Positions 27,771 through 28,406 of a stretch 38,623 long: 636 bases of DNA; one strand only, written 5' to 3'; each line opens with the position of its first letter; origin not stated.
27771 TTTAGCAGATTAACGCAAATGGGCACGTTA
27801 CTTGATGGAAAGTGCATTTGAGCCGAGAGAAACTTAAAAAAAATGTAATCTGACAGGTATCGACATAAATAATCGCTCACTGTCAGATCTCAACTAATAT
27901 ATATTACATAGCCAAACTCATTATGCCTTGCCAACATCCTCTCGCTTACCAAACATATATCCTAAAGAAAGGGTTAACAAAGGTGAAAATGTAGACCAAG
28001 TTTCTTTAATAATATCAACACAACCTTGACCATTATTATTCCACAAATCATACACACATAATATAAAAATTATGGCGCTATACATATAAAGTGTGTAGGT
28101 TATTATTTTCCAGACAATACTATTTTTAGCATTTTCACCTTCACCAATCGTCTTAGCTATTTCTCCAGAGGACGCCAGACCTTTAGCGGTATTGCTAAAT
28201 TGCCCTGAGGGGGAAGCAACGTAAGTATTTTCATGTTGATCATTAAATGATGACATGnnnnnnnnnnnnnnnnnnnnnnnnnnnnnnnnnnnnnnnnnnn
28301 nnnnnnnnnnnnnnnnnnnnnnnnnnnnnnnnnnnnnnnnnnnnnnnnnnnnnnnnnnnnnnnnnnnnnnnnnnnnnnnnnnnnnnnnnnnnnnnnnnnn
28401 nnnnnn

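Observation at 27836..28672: Self-contained AT-rich two-gene operon (small soluble protein plus TM protein) inserted next to P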

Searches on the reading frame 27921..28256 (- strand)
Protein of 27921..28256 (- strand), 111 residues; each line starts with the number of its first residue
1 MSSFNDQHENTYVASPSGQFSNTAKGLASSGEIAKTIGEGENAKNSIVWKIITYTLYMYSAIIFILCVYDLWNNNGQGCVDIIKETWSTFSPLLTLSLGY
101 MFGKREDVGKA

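Call 5: search_protein_families(library=pfam, proteins=[window:27921-28256:-], max_evalue=1)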
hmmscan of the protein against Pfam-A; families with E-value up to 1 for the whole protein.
window:27921-28256:- (111 aa): 0 families

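Call 6: search_protein_families(library=phrogs, proteins=[window:27921-28256:-], max_evalue=1)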
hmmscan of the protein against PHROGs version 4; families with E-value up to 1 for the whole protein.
window:27921-28256:- (111 aa): 0 families

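Call 7: search_protein_families(library=padloc, proteins=[window:27921-28256:-], max_evalue=1)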
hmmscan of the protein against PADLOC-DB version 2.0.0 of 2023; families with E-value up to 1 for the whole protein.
window:27921-28256:- (111 aa): 0 families

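Call 14: find_homologous_proteins(query=window:27921-28256:-)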
Query window:27921-28256:- (111 aa): 11 proteins with E <= 0.001 among 12 candidates.
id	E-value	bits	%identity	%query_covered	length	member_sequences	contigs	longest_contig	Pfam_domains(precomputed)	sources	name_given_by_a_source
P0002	8.5e-69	246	100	100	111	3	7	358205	-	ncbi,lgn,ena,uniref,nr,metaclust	ncbi:hypothetical protein [Escherichia fergusonii]|uniref:hypothetical protein n=1 Tax=Escherichia f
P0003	5.9e-52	192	91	87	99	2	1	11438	-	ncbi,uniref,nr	ncbi:hypothetical protein [Escherichia coli]|uniref:hypothetical protein n=1 Tax=Escherichia coli Ta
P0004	3.2e-48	180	78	98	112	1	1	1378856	-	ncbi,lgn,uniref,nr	ncbi:hypothetical protein [Lelliottia aquatilis]|uniref:hypothetical protein n=1 Tax=Lelliottia aqua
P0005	3.8e-35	138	64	95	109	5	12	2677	-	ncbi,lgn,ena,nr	ncbi:hypothetical protein [Pantoea agglomerans]|nr:hypothetical protein [Pantoea agglomerans] MCH940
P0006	1.7e-34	136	61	95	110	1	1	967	-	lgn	-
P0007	2.4e-32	129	58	97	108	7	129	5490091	-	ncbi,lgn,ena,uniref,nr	ncbi:TPA: hypothetical protein RST62_005400 [Klebsiella pneumoniae]|uniref:hypothetical protein n=1 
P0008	4.5e-31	125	55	95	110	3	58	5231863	-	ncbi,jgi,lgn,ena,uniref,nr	ncbi:TPA: hypothetical protein MM166_000260 [Klebsiella pneumoniae]|jgi:hypothetical protein|uniref:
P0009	1.4e-30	123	55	95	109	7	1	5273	-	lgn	-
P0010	2.7e-30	123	58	95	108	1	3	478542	-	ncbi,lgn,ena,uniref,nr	ncbi:hypothetical protein ACX3OY_17605 [Citrobacter farmeri]|uniref:hypothetical protein n=1 Tax=Cit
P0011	5.6e-28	115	57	85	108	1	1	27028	-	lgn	-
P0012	7.9e-6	44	100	23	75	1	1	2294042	-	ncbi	-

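Call 16: find_encoding_contigs(protein=P0007, flank=6000, max_places=5)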
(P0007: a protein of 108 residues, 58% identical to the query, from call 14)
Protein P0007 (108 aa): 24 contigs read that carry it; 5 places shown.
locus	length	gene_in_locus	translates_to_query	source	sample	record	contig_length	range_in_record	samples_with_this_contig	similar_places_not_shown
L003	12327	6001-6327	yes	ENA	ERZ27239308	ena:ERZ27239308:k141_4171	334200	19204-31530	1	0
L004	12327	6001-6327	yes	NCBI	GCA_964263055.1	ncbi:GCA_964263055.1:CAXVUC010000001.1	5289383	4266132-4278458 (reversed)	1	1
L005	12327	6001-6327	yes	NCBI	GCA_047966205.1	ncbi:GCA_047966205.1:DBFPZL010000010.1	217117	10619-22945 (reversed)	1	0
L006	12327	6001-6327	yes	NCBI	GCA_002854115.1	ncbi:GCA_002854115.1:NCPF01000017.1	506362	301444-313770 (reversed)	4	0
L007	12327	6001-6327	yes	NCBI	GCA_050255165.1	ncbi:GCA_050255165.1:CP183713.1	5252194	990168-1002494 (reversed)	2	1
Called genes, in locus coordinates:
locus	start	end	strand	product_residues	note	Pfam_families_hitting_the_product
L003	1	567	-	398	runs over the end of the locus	PF07690:MFS_1, PF00083:Sugar_tr (weak), PF06779:MFS_4 (weak)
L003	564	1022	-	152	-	PF00383:dCMP_cyt_deam_1, PF14437:MafB19-deam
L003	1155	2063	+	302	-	PF00126:HTH_1, PF03466:LysR_substrate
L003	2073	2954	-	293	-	-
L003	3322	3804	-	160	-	PF19480:DUF6016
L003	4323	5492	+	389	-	PF13356:Arm-DNA-bind_3, PF00589:Phage_integrase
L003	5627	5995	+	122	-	PF21732:DUF6864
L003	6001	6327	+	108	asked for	-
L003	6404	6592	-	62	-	-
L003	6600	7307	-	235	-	PF04447:dATP-dGTP_PPHyd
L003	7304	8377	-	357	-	PF14072:DndB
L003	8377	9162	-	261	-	PF17762:HTH_ParB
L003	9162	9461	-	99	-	-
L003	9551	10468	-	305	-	PF04381:RdgC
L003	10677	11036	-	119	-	-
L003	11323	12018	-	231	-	PF01381:HTH_3, PF12844:HTH_19 (weak), PF13443:HTH_26, PF13560:HTH_31, PF13744:HTH_37 (weak), PF00717:Peptidase_S24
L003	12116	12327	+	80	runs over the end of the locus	PF01381:HTH_3, PF13560:HTH_31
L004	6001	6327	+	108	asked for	-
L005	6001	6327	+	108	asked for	-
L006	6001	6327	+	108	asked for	-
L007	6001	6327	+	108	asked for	-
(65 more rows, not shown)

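Call 17: find_encoding_contigs(protein=P0004, flank=6000, max_places=3)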
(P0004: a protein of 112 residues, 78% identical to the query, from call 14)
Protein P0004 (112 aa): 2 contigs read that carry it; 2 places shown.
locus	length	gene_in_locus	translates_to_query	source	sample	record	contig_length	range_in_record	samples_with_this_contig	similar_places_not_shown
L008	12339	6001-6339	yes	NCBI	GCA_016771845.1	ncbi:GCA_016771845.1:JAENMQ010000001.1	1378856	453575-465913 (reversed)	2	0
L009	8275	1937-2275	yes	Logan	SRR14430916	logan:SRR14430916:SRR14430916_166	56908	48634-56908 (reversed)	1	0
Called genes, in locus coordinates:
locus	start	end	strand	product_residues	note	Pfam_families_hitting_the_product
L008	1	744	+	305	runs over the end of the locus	PF04492:Phage_rep_O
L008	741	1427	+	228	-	PF06992:Phage_lambda_P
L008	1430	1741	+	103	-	-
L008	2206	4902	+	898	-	-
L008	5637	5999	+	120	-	PF21732:DUF6864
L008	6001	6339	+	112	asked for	-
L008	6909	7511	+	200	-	PF07105:DUF1367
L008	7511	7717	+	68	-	-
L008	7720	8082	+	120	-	PF05866:RusA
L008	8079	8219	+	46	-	PF26818:Phage_YlcG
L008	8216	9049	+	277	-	PF27659:CHP02642 (faint), PF03589:Antiterm, PF00684:DnaJ_CXXCXGXG (faint), PF03589:Antiterm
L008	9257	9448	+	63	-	-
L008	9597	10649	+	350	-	PF01555:N6_N4_Mtase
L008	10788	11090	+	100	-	-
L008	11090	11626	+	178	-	PF00959:Phage_lysozyme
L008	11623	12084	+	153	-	PF03245:Phage_lysis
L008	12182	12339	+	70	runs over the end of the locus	-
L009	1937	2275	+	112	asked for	-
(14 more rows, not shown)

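Call 19: find_encoding_contigs(protein=P0008, flank=6000, max_places=4)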
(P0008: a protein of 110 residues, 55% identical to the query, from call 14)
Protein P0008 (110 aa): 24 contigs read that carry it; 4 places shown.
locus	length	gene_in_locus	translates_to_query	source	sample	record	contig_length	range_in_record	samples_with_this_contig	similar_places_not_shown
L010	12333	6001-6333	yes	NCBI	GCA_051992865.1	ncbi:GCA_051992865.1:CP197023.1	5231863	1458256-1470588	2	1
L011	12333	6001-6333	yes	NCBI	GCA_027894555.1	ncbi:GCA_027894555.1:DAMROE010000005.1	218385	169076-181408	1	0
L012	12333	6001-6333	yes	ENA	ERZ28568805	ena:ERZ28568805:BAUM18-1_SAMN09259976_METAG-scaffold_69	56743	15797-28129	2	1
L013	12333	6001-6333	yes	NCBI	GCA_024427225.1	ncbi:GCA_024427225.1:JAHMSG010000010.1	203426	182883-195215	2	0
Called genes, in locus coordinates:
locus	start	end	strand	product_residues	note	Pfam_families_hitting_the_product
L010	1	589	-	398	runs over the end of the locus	PF07690:MFS_1, PF00083:Sugar_tr (weak), PF06779:MFS_4 (weak)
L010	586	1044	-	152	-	PF00383:dCMP_cyt_deam_1, PF14437:MafB19-deam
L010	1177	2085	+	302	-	PF00126:HTH_1, PF03466:LysR_substrate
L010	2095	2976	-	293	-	-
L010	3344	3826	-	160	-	PF19480:DUF6016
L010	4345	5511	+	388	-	PF13356:Arm-DNA-bind_3, PF00589:Phage_integrase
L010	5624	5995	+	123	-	PF21732:DUF6864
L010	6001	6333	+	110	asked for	-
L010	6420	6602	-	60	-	PF12728:HTH_17 (faint)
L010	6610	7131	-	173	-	PF04447:dATP-dGTP_PPHyd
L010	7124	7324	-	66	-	-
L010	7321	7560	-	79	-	-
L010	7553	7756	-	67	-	-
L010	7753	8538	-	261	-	PF17762:HTH_ParB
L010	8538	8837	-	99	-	-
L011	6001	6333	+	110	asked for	-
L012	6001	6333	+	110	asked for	-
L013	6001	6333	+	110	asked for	-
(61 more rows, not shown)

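Call 20: find_encoding_contigs(protein=P0010, flank=6000, max_places=3)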
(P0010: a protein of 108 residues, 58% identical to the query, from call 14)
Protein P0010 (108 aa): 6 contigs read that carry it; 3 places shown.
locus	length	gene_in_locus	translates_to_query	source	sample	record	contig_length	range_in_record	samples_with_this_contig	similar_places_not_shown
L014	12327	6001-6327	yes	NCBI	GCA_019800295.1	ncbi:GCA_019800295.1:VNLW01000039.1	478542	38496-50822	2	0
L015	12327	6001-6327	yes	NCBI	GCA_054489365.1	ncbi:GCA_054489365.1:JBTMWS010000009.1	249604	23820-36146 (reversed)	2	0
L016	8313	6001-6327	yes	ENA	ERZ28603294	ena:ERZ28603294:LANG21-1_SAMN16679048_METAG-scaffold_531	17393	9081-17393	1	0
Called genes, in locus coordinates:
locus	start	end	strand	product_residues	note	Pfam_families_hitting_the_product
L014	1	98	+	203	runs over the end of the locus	PF06353:DUF1062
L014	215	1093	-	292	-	PF00383:dCMP_cyt_deam_1, PF14437:MafB19-deam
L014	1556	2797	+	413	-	PF14691:Fer4_20, PF01262:AlaDh_PNT_C (faint), PF01494:FAD_binding_3 (faint), PF03486:HI0933_like (faint), PF07992:Pyr_redox_2, PF13450:NAD_binding_8, PF13738:Pyr_redox_3 (faint), PF00070:Pyr_redox (weak), +1 more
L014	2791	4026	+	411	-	PF01180:DHO_dh, PF00037:Fer4 (faint), PF01207:Dus (weak), PF12838:Fer4_7 (weak), PF14697:Fer4_21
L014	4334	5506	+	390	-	PF13356:Arm-DNA-bind_3, PF00589:Phage_integrase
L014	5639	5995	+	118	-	PF21732:DUF6864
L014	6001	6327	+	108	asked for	-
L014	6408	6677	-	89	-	-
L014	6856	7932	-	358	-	PF14072:DndB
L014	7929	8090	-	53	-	-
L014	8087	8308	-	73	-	-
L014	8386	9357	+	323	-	PF08273:Zn_Ribbon_Prim, PF23639:DUF7146, PF13362:Toprim_3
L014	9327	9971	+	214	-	PF05766:NinG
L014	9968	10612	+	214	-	PF05063:MT-A70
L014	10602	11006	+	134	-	PF06530:Phage_antitermQ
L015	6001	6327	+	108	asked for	-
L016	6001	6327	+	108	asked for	-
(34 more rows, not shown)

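Call 22: search_protein_families(library=ncbifam, proteins=[window:27921-28256:-], max_evalue=1)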
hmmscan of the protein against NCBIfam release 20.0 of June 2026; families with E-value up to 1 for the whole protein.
window:27921-28256:- (111 aa): 0 families

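Call 42: predict_structure(alignment_id=A3)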
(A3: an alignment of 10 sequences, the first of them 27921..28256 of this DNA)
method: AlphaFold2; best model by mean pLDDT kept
length: 111 residues; sequences in the alignment: 10
mean_pLDDT: 60.7   pTM: 0.36
mean pLDDT of the five models: 60.7, 59.3, 59.1, 58.6, 55.7
residues with pLDDT >= 90: 0; 70-90: 51; 50-70: 11; < 50: 49
segments of 3 or more residues with pLDDT < 50: 1-3, 5-44, 106-111
pLDDT, mean of each block of 10 residues (from residue 1): 40 39 39 40 60 82 86 79 80 72 51 40
secondary structure, 60 per line:
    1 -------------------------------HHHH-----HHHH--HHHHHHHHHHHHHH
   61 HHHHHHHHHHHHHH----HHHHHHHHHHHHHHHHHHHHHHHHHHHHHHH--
elements in order: H32-35 H41-44 H47-74 H79-109

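Call 65: find_related_loci(query=A3, collection=genome_contigs, flank=8000)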
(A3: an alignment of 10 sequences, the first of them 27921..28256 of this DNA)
Query A3 (111 aa) in genome_contigs; peptide patterns used: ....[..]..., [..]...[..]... (x = any residue, [..] = any of these).
159 stretches matched a pattern, but none encodes a relative of the query by tblastn (E <= 1e-3).

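Call 66: find_related_loci(query=A3, collection=viral_contigs, flank=8000)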
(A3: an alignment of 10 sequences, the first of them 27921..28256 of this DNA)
Query A3 (111 aa) in viral_contigs; peptide patterns used: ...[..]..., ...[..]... (x = any residue, [..] = any of these).
226 stretches matched a pattern; 3 encode a relative of the query (tblastn E <= 1e-3); 3 distinct loci.
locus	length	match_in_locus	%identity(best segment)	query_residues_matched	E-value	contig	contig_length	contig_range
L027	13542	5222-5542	58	1-108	2e-38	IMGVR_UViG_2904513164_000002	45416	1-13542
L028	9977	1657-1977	55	1-106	2e-36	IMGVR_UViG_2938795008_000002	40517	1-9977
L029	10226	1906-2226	55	1-106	2e-36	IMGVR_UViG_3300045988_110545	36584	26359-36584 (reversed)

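Call 71: search_protein_families(library=pfam, proteins=[L003:6001-6327:+], max_evalue=5)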
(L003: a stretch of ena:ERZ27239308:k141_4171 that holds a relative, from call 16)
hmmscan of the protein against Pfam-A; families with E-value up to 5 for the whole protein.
L003:6001-6327:+ (108 aa): 0 families

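Call 78: search_protein_families(library=padloc, proteins=[L008:2206-4902:+, L008:1430-1741:+], max_evalue=0.01)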
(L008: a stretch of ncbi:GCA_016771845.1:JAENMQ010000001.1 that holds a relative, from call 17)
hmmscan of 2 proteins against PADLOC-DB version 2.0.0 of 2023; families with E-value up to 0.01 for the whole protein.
L008:2206-4902:+ (898 aa): 2 families
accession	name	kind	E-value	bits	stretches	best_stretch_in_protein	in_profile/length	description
PDLC04132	HNH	-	1.2e-10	39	1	779-861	146-230/286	-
PDLC03546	HNH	-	1.5e-06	25.4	1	782-860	154-235/282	Type II restriction enzyme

L008:1430-1741:+ (103 aa): 1 family
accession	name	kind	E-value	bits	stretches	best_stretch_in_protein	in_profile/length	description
PDLC01857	CARF3--CARF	-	0.0021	15.7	1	15-55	140-180/201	-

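Call 79: search_protein_families(library=pfam, proteins=[L008:2206-4902:+, L008:1430-1741:+], max_evalue=0.01)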
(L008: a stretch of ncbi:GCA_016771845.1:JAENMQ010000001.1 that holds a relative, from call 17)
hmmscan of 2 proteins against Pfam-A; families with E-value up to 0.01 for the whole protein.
L008:2206-4902:+ (898 aa): 2 families
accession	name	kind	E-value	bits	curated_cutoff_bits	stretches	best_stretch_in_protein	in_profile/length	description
PF13391.12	HNH_2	-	2.5e-13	50.1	21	1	801-850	1-66/66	HNH endonuclease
PF00035.32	dsrm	-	6.3e-11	43.1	23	1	142-208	1-66/66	Double-stranded RNA binding motif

L008:1430-1741:+ (103 aa): 0 families

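Call 100: search_dna_similar(query=window:27921-28256:-, collection=phages, mode=protein, max_evalue=0.001, max_rows=20)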
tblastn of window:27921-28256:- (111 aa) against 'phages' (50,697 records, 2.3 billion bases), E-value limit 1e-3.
Records with a match: 2; places in all: 2; records where one place covers at least 80% of the query: 0.
Best place of each record, by identity: <60% 2.
By first word of the organism name: Acinetobacter 2.
By host as written in the record: Acinetobacter baumannii Ab404_GEIH-2010 1; Acinetobacter baumannii Ab105 1.
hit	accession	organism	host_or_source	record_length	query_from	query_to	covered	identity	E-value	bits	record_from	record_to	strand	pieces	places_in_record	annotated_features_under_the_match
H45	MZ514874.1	Acinetobacter phage Ab105-2phideltaCI404ad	Acinetobacter baumannii Ab404_GEIH-2010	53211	31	104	67%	42.5%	2e-10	62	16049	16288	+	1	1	hypothetical protein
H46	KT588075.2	Acinetobacter phage Ab105-2phi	Acinetobacter baumannii Ab105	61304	31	104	67%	42.5%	2e-10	62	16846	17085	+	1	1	hypothetical protein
